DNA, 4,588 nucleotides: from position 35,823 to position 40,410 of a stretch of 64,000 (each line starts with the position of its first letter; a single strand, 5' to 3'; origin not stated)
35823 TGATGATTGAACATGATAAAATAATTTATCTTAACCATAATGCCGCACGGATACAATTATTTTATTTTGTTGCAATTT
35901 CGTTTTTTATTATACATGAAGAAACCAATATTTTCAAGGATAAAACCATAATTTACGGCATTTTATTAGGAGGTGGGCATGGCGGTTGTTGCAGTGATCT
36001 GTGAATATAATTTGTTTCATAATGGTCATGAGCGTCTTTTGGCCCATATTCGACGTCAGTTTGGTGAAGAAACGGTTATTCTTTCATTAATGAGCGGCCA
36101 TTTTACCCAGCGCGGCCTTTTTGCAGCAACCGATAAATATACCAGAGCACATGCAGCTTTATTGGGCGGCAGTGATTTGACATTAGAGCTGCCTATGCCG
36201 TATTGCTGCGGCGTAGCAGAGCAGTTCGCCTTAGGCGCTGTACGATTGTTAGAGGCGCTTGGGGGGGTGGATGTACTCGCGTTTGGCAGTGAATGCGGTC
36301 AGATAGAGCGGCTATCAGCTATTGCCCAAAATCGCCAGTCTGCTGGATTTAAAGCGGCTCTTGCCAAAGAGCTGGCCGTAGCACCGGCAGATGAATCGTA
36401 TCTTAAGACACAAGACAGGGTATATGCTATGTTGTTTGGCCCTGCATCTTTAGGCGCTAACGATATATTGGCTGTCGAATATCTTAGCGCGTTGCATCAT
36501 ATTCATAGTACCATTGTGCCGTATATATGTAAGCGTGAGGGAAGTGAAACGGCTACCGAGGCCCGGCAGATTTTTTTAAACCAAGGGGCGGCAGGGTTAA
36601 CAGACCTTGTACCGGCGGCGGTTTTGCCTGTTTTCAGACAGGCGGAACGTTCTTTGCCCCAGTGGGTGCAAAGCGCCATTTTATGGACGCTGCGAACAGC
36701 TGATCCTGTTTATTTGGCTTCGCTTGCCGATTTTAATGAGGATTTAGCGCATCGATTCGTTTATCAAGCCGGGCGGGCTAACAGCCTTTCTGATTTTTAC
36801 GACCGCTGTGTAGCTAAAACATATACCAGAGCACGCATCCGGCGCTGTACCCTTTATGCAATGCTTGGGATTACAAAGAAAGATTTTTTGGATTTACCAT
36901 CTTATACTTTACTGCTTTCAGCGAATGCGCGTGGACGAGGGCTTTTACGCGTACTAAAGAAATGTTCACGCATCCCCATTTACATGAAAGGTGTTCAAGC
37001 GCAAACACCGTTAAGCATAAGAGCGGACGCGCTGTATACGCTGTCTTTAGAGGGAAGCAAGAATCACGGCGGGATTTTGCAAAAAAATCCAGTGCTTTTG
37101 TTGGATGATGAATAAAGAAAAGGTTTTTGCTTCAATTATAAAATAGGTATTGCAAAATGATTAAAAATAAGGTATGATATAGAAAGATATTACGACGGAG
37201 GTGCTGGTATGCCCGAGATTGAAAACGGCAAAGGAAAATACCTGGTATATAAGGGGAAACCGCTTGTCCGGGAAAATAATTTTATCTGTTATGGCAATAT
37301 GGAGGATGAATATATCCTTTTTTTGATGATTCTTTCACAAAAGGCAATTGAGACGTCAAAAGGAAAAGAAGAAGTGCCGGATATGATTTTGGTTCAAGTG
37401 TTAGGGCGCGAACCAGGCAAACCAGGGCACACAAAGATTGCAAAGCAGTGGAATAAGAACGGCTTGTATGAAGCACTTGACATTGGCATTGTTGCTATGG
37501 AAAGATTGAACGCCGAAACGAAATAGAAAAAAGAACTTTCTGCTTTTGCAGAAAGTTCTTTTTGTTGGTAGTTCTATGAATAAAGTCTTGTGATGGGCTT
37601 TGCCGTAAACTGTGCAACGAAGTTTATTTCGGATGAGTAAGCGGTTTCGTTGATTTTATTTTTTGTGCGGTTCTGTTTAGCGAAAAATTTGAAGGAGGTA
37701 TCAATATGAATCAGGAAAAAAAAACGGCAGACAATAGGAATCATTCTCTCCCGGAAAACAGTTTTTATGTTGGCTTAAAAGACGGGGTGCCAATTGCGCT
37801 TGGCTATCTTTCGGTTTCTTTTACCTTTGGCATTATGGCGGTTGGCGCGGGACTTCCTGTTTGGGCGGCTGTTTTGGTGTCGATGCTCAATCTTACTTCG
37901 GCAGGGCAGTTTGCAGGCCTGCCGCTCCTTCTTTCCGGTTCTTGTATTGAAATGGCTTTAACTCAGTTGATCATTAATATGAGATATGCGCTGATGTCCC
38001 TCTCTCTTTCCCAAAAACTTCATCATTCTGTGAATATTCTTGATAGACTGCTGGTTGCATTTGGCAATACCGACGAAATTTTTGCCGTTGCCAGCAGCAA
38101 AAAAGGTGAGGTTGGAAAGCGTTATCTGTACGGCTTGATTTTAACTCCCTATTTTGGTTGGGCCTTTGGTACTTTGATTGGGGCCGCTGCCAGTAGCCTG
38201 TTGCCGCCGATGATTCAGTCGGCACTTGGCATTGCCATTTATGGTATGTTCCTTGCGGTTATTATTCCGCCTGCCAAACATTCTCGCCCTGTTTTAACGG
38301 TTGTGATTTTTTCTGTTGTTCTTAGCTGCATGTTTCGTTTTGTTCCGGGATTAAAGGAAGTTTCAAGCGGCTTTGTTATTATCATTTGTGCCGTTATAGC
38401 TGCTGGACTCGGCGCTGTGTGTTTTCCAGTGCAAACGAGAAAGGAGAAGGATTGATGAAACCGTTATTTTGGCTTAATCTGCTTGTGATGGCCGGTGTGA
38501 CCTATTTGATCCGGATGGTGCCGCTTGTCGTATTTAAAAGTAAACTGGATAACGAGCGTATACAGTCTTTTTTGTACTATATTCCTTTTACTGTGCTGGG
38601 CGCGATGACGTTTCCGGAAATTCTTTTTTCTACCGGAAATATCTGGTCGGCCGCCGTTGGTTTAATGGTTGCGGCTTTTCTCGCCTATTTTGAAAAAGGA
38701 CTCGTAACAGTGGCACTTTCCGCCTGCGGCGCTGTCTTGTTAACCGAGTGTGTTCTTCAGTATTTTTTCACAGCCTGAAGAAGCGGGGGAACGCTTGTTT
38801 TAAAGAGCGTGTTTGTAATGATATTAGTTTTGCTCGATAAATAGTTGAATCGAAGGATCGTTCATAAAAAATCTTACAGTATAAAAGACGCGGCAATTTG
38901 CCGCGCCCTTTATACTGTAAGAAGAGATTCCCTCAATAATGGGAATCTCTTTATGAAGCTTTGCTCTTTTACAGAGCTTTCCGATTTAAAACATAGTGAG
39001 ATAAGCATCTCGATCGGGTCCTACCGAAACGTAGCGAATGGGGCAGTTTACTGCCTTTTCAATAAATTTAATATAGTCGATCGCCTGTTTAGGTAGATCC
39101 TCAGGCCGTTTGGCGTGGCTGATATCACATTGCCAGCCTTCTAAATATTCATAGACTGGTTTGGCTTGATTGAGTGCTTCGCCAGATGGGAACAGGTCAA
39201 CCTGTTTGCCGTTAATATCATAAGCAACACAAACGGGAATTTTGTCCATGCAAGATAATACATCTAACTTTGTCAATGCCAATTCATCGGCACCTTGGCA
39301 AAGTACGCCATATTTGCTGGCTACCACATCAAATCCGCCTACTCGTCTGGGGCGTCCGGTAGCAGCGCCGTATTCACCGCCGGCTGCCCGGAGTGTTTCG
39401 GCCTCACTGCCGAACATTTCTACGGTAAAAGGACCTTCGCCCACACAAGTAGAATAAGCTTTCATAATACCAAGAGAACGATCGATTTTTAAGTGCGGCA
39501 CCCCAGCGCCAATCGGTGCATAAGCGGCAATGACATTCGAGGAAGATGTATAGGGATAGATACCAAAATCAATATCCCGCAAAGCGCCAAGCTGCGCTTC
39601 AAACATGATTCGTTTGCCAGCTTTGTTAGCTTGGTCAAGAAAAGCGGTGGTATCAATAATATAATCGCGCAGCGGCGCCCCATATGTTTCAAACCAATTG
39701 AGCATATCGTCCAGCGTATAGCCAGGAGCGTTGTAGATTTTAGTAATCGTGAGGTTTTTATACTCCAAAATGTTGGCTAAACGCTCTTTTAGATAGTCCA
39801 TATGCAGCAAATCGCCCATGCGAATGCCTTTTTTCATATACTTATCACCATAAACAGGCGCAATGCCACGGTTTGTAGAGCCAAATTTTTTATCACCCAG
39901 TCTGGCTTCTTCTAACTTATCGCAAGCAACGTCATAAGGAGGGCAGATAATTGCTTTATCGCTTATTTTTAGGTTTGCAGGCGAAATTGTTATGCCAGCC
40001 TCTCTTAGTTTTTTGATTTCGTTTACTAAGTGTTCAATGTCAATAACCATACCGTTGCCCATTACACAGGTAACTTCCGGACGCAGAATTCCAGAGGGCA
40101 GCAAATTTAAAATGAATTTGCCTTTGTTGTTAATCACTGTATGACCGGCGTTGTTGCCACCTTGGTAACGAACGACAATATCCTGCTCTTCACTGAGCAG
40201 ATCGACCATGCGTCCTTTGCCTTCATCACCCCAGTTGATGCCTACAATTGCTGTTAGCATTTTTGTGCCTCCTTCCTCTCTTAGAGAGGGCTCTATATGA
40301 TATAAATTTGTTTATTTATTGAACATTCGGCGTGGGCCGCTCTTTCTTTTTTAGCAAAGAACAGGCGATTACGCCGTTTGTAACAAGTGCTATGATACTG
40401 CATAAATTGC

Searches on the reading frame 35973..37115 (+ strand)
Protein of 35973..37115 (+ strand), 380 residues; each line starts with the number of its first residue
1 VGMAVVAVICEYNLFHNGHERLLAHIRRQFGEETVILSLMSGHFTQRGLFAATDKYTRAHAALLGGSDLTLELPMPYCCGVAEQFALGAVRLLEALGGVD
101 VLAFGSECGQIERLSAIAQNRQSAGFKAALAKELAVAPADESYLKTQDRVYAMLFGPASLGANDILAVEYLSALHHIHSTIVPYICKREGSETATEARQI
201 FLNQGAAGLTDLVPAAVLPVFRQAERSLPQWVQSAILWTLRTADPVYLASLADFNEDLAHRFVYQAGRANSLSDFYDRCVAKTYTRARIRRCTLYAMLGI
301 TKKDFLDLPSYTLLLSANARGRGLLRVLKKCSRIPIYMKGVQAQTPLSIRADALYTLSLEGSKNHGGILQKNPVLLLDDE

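Call 66: search_protein_families(library=pfam, proteins=[window:35973-37115:+], max_evalue=0.00001)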
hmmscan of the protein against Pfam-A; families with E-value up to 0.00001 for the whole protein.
window:35973-37115:+ (380 aa): 1 family
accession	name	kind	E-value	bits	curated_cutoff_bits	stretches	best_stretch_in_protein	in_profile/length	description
PF05636.17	HIGH_NTase1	-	1.9e-76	258.4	27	1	3-358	1-389/402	HIGH Nucleotidyl Transferase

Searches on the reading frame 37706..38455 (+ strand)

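Call 66: search_protein_families(library=pfam, proteins=[window:37706-38455:+], max_evalue=0.00001)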
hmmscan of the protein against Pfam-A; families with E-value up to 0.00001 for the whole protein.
window:37706-38455:+ (249 aa): 1 family
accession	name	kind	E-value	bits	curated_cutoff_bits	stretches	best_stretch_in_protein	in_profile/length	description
PF03591.19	AzlC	-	1.6e-39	135.9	32.1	1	29-166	1-137/137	AzlC protein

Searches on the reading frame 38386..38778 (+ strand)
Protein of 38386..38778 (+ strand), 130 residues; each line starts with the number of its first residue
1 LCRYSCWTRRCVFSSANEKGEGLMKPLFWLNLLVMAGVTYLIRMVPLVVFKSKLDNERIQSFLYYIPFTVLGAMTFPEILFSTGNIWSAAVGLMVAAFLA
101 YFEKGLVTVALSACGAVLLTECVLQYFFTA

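Call 76: search_protein_families(library=pfam, proteins=[window:38386-38778:+], max_evalue=0.00001)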
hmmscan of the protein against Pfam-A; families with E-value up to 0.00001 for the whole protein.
window:38386-38778:+ (130 aa): 1 family
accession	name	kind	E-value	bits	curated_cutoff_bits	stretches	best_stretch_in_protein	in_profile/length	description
PF05437.17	AzlD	-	1.9e-16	60.5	23.7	1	29-118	2-96/99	Branched-chain amino acid transport protein (AzlD)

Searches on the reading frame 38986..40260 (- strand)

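Call 66: search_protein_families(library=pfam, proteins=[window:38986-40260:-], max_evalue=0.00001)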
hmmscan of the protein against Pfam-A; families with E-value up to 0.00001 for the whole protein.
window:38986-40260:- (424 aa): 1 family
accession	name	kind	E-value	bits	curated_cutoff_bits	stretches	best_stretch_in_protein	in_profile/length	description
PF00709.27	Adenylsucc_synt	-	2.4e-163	544.2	27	1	4-420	1-415/416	Adenylosuccinate synthetase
